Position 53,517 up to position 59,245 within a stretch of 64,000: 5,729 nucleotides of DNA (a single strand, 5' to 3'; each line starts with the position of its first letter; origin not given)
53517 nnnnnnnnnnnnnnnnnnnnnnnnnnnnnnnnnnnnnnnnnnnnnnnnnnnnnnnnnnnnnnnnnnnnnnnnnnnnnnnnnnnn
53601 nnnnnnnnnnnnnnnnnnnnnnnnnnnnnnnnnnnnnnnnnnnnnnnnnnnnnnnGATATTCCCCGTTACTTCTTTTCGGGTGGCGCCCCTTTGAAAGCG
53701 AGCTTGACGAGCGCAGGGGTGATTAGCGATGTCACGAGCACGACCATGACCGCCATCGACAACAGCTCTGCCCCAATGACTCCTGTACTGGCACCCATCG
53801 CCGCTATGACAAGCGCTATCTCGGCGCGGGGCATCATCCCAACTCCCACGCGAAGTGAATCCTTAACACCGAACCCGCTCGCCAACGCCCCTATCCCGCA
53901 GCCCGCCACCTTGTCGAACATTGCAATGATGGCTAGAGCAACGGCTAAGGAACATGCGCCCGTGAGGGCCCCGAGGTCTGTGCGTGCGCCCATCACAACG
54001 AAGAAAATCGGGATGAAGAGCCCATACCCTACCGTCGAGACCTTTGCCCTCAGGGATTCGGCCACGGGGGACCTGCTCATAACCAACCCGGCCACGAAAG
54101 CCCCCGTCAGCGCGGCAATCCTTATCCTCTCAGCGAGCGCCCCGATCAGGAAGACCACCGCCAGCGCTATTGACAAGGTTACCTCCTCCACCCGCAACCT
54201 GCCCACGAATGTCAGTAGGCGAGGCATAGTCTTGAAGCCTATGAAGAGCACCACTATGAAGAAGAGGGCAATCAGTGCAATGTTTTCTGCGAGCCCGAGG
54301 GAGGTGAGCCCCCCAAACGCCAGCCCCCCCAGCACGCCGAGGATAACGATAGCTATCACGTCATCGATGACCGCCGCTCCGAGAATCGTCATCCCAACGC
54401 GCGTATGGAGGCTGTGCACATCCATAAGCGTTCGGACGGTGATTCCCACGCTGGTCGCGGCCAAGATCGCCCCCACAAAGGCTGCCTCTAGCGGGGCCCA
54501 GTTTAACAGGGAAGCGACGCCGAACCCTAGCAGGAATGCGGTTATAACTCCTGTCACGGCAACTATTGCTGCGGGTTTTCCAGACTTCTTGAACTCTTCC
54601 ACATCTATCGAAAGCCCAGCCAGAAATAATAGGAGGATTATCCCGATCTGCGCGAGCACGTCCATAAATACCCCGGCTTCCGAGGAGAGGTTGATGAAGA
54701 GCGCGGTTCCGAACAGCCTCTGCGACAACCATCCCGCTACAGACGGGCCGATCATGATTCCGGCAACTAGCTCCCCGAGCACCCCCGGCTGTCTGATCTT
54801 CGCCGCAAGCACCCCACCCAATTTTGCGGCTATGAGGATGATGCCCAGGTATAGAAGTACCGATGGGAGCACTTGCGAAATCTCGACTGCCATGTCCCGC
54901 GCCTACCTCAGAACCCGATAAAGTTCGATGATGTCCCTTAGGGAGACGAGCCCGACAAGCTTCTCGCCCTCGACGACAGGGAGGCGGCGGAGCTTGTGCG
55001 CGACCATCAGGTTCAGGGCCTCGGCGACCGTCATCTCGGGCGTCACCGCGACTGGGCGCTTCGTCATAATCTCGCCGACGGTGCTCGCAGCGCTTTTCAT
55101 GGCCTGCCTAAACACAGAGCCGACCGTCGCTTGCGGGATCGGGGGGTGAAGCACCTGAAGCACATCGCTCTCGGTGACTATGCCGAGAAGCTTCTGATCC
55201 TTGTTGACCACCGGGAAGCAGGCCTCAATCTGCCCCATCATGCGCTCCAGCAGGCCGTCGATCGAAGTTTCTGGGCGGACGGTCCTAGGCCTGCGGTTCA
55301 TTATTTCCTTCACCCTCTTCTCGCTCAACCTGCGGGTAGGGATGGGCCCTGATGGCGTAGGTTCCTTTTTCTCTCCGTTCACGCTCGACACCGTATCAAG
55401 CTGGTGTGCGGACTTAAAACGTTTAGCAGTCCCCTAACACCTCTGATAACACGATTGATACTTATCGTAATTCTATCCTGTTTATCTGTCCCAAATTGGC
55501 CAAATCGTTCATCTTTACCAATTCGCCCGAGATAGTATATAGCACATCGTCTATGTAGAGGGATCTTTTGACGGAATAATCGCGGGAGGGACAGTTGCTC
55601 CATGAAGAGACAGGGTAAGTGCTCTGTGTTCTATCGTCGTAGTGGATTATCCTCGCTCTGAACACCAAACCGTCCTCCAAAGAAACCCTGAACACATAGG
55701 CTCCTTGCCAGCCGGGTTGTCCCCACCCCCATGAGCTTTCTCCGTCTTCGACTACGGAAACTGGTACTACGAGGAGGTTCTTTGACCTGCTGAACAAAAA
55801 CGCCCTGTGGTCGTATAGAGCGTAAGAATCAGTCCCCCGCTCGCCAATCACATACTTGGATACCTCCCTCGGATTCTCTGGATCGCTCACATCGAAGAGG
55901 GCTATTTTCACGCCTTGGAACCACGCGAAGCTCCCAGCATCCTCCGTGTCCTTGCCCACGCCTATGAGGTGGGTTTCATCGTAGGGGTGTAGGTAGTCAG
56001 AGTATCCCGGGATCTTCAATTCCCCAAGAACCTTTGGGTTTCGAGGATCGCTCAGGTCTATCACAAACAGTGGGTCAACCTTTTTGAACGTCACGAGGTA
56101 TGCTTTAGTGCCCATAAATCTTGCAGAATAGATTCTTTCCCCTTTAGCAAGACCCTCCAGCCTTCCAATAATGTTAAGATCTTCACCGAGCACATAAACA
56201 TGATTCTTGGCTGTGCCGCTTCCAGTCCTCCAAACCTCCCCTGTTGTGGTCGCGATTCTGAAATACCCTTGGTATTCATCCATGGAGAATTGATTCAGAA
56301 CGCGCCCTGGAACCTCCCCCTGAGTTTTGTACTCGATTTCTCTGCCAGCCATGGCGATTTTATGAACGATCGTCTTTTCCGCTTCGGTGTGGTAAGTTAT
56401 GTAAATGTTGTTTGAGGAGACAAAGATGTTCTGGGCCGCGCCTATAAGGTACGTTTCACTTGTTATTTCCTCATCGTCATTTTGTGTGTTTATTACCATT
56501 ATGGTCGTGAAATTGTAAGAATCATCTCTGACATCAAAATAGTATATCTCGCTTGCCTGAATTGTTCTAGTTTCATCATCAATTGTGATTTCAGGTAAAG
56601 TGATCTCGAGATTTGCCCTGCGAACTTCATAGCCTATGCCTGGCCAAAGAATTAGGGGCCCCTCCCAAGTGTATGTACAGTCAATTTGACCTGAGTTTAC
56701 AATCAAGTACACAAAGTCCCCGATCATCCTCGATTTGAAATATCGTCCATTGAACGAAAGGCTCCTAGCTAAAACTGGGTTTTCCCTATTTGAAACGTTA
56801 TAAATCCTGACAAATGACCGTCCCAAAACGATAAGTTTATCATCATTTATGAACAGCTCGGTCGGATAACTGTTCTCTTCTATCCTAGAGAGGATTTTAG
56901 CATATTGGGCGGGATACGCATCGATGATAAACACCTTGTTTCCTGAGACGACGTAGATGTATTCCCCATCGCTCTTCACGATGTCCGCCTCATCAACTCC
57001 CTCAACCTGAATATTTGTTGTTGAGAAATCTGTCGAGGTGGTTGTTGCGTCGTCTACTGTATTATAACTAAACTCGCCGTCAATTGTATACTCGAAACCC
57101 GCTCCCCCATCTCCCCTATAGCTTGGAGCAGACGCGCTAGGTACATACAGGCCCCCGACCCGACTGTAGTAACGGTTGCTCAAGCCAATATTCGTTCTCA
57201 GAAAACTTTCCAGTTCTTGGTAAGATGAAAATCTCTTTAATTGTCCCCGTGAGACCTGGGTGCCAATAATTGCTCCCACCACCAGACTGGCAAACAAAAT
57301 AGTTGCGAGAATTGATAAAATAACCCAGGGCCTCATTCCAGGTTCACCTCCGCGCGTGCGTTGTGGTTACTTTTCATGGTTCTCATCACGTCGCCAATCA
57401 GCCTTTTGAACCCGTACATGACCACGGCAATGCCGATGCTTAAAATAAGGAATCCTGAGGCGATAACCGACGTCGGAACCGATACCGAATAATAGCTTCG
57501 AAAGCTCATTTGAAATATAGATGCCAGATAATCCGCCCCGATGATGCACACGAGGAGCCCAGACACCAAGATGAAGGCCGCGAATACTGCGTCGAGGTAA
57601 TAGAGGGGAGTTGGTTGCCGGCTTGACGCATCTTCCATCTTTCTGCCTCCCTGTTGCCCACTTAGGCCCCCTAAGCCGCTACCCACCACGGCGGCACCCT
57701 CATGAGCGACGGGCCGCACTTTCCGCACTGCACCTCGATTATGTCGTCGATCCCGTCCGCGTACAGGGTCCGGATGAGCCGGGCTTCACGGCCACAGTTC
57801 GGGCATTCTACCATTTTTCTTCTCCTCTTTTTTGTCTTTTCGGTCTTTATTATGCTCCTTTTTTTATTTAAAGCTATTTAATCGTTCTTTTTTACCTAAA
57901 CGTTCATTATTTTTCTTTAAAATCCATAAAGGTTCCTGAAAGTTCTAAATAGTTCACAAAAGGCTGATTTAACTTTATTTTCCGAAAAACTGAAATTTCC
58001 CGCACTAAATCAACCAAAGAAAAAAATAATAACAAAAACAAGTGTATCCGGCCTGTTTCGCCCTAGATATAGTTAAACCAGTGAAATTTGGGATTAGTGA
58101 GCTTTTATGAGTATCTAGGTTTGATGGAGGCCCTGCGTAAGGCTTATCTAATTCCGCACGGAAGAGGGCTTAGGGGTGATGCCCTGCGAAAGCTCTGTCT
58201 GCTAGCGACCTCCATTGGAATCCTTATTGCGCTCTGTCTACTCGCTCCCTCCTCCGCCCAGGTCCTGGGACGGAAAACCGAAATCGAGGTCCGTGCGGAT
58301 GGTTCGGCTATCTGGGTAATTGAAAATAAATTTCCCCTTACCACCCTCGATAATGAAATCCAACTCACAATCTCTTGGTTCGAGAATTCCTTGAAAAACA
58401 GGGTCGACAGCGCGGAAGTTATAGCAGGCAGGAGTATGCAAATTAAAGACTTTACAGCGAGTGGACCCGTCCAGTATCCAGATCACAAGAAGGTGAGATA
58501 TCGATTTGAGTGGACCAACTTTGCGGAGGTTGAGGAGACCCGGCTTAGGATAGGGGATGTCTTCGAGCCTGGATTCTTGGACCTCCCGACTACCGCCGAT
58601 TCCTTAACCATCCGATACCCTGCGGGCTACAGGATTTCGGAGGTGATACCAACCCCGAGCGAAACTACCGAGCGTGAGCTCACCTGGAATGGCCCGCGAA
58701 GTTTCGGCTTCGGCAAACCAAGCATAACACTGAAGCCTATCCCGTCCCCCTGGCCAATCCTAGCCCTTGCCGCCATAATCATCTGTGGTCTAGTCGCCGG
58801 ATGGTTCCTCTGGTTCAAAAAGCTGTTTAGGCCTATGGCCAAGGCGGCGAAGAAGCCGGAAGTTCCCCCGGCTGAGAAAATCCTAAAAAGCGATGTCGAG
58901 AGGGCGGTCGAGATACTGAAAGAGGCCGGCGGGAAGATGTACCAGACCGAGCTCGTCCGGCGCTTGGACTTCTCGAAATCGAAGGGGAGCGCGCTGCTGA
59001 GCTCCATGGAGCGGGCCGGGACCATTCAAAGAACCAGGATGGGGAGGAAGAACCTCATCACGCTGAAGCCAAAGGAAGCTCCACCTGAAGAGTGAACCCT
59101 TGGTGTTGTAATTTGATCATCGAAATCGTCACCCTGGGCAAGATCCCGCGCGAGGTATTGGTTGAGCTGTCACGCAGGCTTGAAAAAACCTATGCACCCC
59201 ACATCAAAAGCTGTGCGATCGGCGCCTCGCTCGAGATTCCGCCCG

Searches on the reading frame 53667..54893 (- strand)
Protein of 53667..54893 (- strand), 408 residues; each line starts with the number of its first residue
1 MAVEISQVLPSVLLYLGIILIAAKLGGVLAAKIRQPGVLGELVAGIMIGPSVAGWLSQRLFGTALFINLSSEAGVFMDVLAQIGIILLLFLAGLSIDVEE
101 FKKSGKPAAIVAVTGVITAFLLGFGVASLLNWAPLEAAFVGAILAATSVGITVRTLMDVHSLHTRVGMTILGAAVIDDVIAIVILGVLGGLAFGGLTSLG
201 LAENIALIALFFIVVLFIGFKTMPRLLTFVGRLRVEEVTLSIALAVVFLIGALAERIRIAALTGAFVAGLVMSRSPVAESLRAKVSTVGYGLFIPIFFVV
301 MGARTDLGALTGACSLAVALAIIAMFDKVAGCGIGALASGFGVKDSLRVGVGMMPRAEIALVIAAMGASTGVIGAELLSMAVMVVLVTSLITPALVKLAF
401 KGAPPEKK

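Call 70: search_protein_families(library=pfam, proteins=[window:53667-54893:-], max_evalue=0.00001)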
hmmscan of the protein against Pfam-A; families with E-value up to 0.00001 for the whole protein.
window:53667-54893:- (408 aa): 1 family
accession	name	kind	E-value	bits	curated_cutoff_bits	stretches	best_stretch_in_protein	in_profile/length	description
PF00999.27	Na_H_Exchanger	-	3.7e-65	220.7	26.2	1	22-397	3-370/375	Sodium/hydrogen exchanger, transmembrane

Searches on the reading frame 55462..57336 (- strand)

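Call 35: search_protein_families(library=pfam, proteins=[window:55462-57336:-], max_evalue=0.01)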
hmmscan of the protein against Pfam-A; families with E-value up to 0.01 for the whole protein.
window:55462-57336:- (624 aa): 2 families
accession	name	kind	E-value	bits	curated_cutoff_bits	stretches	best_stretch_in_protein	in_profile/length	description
PF09826.15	Beta_propel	-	3.6e-164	547.7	22.4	1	104-614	1-494/495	Beta propeller domain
PF08309.17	LVIVD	-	0.0084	15.9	20.2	0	120-139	7-27/42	LVIVD repeat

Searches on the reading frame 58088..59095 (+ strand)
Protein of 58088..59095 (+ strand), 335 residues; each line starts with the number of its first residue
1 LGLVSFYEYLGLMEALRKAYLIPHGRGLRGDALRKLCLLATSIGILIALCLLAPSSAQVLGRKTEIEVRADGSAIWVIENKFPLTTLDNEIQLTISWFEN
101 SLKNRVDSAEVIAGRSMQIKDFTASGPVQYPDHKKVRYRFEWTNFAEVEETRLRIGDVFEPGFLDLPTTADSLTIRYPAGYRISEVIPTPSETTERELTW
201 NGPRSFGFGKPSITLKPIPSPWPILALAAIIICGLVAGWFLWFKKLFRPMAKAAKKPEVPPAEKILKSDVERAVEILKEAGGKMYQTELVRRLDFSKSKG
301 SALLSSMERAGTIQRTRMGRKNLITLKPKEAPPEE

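Call 70: search_protein_families(library=pfam, proteins=[window:58088-59095:+], max_evalue=0.00001)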
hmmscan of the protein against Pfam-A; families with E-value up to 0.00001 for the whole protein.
window:58088-59095:+ (335 aa): 2 families
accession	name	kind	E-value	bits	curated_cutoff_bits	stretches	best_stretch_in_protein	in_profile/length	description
PF24034.1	DUF7343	-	1.5e-19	70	27.6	1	266-326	1-61/62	Domain of unknown function (DUF7343)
PF24036.1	DUF7345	-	4.1e-18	66.2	27.5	1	65-181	1-132/132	Domain of unknown function (DUF7345)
